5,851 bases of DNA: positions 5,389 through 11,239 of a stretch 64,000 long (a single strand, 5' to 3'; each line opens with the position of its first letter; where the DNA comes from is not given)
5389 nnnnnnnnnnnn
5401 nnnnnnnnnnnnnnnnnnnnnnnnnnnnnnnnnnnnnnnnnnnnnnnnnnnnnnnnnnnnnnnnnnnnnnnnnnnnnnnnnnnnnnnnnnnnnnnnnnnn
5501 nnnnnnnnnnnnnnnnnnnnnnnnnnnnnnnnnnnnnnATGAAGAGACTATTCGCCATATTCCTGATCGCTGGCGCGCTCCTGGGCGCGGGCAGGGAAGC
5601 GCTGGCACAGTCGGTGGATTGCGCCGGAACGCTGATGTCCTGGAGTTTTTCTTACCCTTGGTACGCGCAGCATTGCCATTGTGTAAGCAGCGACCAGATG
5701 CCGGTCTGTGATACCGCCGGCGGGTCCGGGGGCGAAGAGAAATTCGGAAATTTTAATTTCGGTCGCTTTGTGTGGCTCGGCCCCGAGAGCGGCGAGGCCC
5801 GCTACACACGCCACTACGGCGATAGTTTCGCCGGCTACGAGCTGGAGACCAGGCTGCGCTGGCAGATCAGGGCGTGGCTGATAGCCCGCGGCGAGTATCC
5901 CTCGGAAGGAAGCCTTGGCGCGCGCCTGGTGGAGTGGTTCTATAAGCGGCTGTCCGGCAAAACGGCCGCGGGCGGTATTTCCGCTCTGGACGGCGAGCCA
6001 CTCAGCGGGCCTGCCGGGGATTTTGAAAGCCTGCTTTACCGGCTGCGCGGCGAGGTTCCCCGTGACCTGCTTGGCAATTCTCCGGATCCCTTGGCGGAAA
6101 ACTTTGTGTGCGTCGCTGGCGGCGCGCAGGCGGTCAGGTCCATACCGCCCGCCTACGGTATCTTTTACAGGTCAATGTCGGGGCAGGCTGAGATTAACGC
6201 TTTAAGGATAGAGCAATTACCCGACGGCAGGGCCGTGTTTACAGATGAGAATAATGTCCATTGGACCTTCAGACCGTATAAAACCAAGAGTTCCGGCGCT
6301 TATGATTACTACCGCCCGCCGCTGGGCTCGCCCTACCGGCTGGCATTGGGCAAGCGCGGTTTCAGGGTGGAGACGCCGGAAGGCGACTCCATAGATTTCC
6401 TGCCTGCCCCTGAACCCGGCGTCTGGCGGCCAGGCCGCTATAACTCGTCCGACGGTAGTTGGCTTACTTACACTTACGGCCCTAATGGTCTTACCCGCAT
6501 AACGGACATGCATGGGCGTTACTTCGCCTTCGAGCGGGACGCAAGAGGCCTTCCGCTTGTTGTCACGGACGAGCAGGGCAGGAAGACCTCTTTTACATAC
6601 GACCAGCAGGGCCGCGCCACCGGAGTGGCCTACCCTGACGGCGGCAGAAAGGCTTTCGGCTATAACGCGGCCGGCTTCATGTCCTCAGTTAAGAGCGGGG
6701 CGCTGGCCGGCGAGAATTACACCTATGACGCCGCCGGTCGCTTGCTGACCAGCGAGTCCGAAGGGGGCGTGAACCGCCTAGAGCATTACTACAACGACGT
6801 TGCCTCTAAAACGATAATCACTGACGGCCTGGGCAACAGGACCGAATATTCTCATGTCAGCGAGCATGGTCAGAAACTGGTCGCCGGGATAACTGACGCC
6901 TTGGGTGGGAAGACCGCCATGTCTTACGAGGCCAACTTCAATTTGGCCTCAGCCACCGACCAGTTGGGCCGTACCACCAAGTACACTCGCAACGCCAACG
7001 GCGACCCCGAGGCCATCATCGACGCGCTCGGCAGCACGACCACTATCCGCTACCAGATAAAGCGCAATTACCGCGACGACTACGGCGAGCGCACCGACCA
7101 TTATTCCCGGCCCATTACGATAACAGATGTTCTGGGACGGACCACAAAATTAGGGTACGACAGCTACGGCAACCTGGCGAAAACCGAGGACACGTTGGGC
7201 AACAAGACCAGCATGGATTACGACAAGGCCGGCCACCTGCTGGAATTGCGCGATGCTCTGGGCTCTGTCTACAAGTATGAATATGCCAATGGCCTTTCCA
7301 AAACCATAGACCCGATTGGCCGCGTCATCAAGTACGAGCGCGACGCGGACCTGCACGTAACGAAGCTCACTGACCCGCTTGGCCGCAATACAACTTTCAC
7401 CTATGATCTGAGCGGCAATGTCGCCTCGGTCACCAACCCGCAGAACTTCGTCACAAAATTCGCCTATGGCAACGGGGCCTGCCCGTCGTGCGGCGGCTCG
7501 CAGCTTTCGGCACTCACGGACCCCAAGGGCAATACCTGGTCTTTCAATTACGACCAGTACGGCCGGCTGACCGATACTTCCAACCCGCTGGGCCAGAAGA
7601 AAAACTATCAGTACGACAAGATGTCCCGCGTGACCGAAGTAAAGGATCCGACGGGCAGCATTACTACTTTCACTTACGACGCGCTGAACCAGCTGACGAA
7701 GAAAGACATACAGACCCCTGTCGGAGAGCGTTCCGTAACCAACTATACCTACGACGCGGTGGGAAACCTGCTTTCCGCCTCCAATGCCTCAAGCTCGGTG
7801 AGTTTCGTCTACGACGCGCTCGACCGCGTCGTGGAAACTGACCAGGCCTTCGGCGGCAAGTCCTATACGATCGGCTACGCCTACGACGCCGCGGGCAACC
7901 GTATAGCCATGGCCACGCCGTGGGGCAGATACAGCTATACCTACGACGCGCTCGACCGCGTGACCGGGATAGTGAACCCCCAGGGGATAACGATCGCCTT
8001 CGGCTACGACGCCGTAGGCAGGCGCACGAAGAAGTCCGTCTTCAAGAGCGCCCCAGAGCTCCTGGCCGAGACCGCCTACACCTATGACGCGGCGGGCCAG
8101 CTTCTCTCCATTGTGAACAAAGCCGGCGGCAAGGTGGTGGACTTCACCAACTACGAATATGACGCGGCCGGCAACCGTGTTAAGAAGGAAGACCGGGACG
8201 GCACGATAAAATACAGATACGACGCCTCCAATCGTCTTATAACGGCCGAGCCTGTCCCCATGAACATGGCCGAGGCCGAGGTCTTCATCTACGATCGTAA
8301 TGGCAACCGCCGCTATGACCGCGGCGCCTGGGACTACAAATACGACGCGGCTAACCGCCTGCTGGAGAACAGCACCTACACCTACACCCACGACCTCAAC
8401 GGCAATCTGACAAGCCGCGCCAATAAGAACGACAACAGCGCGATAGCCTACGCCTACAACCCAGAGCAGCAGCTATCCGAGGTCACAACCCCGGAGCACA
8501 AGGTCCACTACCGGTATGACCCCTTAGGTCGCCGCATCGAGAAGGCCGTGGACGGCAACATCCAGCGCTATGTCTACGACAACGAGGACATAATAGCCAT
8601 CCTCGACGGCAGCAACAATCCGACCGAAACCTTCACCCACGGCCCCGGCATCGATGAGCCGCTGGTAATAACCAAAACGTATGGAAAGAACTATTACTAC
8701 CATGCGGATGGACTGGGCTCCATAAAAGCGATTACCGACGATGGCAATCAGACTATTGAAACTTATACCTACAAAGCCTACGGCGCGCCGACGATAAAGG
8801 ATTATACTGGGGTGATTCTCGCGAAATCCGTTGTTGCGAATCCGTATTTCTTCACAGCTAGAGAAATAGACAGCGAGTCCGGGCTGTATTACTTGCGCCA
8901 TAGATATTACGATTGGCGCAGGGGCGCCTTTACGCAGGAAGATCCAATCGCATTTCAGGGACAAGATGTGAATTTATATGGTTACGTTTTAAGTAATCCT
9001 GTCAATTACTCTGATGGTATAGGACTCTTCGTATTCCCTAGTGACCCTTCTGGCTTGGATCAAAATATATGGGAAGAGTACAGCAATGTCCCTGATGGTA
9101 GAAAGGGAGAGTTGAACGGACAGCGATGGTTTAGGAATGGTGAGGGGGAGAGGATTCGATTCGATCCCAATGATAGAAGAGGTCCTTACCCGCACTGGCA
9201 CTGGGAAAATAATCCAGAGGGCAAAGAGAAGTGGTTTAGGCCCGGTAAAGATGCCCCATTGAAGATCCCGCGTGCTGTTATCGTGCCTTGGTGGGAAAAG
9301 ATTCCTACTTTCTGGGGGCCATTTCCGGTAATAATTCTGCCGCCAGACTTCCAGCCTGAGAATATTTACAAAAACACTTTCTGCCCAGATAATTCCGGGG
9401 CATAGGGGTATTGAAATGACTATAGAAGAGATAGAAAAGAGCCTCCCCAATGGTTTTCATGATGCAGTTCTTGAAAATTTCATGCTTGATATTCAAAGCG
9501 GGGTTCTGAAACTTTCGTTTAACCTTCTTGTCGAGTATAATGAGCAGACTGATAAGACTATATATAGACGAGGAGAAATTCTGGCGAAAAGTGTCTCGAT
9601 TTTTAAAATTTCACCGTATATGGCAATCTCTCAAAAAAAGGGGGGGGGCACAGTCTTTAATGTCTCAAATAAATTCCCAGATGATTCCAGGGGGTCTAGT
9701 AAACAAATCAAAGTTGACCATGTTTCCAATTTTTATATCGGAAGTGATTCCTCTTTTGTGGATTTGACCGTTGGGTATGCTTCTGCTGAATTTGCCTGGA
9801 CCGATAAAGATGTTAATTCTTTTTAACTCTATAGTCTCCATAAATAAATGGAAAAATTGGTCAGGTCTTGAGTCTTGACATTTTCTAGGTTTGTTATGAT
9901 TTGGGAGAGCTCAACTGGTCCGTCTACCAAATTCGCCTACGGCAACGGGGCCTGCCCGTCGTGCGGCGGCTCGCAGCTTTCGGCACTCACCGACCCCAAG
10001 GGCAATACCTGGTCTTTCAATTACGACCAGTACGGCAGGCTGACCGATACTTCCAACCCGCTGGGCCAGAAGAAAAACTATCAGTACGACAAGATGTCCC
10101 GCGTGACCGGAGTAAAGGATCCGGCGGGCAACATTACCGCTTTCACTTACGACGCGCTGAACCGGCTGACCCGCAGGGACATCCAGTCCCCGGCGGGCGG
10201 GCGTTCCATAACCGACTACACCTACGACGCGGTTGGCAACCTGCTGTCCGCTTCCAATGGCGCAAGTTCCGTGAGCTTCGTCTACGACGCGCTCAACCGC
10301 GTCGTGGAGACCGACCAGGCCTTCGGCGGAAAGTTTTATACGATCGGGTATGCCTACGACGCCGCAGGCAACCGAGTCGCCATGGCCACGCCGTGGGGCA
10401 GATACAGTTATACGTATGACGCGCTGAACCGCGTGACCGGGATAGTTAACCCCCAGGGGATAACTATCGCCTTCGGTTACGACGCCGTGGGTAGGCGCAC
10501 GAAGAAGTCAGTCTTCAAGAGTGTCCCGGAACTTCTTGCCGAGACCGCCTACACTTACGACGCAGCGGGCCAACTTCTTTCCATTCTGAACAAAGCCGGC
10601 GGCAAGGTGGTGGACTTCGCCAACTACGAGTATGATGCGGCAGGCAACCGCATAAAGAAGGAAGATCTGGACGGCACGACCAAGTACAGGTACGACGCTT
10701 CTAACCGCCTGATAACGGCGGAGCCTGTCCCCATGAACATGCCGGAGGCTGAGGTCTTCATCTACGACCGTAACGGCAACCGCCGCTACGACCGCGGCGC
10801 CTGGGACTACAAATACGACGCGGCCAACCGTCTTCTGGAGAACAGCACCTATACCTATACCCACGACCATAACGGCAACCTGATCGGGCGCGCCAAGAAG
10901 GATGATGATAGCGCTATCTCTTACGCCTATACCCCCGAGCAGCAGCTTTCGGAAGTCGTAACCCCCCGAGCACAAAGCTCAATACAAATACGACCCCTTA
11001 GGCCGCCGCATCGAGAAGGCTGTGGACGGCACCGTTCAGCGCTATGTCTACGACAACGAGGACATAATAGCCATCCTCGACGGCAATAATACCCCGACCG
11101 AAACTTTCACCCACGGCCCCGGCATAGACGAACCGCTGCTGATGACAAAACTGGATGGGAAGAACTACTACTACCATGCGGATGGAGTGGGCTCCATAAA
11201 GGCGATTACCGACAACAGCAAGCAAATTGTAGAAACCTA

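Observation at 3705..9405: Sec-signal RHS toxin translationally coupled to two secreted TPR/beta-rich proteins: candidate T6SS-independent RHS delivery module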

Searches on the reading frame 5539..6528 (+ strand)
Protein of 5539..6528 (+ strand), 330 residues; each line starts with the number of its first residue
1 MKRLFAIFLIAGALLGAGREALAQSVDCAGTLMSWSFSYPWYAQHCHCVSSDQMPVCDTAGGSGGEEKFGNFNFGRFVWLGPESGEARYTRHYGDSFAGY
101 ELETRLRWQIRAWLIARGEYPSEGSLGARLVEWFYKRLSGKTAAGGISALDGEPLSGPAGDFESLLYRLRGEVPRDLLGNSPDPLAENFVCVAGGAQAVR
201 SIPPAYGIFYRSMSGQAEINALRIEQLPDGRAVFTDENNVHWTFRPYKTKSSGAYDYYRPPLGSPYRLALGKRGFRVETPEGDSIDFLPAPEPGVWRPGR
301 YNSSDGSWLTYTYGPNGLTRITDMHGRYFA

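Call 28: search_protein_families(library=pfam, proteins=[window:5539-6477:+], max_evalue=10)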
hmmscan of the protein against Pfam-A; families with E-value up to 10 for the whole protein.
seq(313 aa): 0 families

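Call 35: find_homologous_proteins(query=window:5539-6528:+)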
Query window:5539-6528:+ (330 aa): 3 proteins with E <= 0.001 among 7361 candidates.
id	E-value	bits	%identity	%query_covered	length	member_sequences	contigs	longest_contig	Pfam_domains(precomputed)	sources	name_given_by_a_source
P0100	8.2e-88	313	50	96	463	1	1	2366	PF05593.20,PF25023.2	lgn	-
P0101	1.6e-79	286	44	100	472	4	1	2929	PF05593.20,PF25023.2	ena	-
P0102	6.3e-37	146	53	46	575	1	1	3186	PF05593.20,PF25023.2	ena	-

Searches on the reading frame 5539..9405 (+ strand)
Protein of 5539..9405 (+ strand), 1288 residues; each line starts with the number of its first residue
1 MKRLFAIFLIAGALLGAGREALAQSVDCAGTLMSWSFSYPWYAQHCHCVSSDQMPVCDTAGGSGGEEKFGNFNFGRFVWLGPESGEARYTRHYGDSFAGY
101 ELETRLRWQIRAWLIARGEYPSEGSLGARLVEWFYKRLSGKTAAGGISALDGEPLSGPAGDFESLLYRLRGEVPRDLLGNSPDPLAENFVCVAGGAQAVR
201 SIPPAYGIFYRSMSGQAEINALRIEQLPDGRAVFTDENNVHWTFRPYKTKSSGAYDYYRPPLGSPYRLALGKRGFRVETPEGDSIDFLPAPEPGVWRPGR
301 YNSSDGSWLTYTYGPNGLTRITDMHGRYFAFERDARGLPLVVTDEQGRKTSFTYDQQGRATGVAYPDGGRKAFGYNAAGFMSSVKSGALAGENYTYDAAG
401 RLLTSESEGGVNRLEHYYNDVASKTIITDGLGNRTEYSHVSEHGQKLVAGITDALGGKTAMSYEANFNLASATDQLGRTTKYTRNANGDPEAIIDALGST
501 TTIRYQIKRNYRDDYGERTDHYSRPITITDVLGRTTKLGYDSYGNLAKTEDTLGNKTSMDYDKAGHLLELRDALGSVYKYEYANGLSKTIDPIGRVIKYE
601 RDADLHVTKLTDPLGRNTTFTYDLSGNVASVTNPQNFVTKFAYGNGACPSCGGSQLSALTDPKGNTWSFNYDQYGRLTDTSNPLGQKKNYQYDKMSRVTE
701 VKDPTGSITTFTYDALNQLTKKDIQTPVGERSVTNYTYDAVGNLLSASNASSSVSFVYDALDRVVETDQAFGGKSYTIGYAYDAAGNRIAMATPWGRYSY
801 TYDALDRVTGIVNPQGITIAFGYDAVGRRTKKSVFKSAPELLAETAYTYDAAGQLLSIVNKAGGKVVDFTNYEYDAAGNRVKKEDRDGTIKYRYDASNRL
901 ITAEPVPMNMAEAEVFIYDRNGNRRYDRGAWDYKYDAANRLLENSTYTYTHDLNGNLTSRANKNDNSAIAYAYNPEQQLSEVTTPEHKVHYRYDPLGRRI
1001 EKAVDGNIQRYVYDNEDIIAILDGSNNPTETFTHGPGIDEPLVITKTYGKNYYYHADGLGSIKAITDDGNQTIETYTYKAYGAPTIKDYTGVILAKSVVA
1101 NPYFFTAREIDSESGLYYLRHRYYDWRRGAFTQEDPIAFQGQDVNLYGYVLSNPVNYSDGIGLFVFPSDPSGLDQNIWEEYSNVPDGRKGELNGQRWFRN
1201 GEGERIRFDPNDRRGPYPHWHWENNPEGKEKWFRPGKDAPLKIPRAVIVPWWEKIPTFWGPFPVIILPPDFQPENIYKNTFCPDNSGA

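Call 7: search_protein_families(library=pfam, proteins=[window:5539-9405:+], max_evalue=0.1)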
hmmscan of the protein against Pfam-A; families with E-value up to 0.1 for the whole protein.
window:5539-9405:+ (1288 aa): 4 families
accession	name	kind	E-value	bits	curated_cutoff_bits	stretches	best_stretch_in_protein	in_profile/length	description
PF05593.20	RHS_repeat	-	2.3e-83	273.7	22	16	334-369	2-37/38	RHS Repeat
PF22893.2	ULD_2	-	0.0025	18.4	24.5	0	524-554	4-34/85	Ubiquitin-like domain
PF03527.20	RHS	-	0.0098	16.2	27.9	0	331-348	4-21/38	RHS protein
PF13585.12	CHU_C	-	0.067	13.8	27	0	909-956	25-75/86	CHU_C Type IX secretion signal domain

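Call 8: search_protein_families(library=ncbifam, proteins=[window:5539-9405:+], max_evalue=0.1)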
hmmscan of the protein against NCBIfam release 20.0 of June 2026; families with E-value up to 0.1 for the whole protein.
window:5539-9405:+ (1288 aa): 3 families
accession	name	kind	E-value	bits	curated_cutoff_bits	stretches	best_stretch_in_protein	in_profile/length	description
TIGR01643.1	YD_repeat_2x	repeat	1.2e-66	218.7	15.8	11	334-372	2-40/42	YD repeat-containing protein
NF041261.1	RHS_core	equivalog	5e-51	173.7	2000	5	594-922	426-732/1261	RHS element core protein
TIGR03696.1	Rhs_assc_core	domain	1.8e-17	63.6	32.5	1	1078-1163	1-76/76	RHS repeat-associated core domain-containing protein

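Call 26: search_solved_structures(query=window:5539-9405:+, max_evalue=0.001)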
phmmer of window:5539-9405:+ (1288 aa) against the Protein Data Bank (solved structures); distinct sequences matched with E-value up to 0.001: 14.
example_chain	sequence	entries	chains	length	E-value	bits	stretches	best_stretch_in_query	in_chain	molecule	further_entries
7q97_A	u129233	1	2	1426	5.9e-45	156.7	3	520-746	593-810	Rhs family protein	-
8cp6_B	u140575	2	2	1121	3.9e-41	144.1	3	518-809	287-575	Toxin protein Tse5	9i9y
8h8a_A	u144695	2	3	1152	6.4e-41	143.4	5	977-1162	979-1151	Putative Rhs-family protein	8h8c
8h8b_A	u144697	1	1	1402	2.8e-40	141.2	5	978-1162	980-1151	Putative Rhs-family protein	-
8qja_A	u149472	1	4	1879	2.4e-37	131.6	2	535-1163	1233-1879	Putative type VI secretion system YD repeat-containing Rhs element Vgr protein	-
8qjd_A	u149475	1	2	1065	4.9e-36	127.2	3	347-706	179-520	Salmonella bongori Rhs core domain (residues 360-1420)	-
8qjb_A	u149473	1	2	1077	6e-36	126.9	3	373-743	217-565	T6SS-associated Rhs core domain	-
8qjc_A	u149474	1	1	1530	1.8e-35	125.3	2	348-824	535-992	T6SS-associated Rhs core and toxin domain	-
9pt5_A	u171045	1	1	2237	3.1e-32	114.6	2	520-1165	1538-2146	Teneurin-like protein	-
9ifo_A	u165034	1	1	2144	2.5e-31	111.6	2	520-1163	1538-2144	Teneurin-Like Protein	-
7pq5_L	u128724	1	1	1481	4.9e-30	107.3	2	655-772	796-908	Tre23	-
8uy4_A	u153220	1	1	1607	7.1e-26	93.5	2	551-1034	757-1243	Tse15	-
8uxt_A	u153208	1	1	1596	1e-24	89.7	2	551-1034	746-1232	Tse15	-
9on3_A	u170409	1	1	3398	0.00022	22.3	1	946-1166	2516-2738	SGS4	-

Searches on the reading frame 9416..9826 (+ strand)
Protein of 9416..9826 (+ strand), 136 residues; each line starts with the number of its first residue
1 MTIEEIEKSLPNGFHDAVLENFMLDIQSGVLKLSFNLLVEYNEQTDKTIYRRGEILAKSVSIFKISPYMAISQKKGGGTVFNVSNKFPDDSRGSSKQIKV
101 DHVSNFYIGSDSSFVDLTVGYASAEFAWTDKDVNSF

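Call 7: search_protein_families(library=pfam, proteins=[window:9416-9826:+], max_evalue=0.1)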
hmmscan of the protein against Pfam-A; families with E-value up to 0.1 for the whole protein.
window:9416-9826:+ (136 aa): 0 families

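Call 8: search_protein_families(library=ncbifam, proteins=[window:9416-9826:+], max_evalue=0.1)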
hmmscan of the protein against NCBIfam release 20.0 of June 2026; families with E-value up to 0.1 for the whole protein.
window:9416-9826:+ (136 aa): 0 families

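Call 28: search_protein_families(library=pfam, proteins=[window:9416-9826:+], max_evalue=10)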
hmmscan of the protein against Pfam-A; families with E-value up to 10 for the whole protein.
window:9416-9826:+ (136 aa): 0 families

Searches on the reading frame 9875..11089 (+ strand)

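Call 11: search_protein_families(library=pfam, proteins=[window:9875-11089:+], max_evalue=0.01)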
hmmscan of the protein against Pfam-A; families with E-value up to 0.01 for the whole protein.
window:9875-11089:+ (404 aa): 2 families
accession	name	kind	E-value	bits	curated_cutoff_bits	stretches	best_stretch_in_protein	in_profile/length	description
PF05593.20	RHS_repeat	-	2.4e-47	158.9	22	10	161-196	1-37/38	RHS Repeat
PF15283.12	DUF4595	-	0.0036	17.7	34.2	0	216-335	69-199/202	Domain of unknown function (DUF4595) with porin-like fold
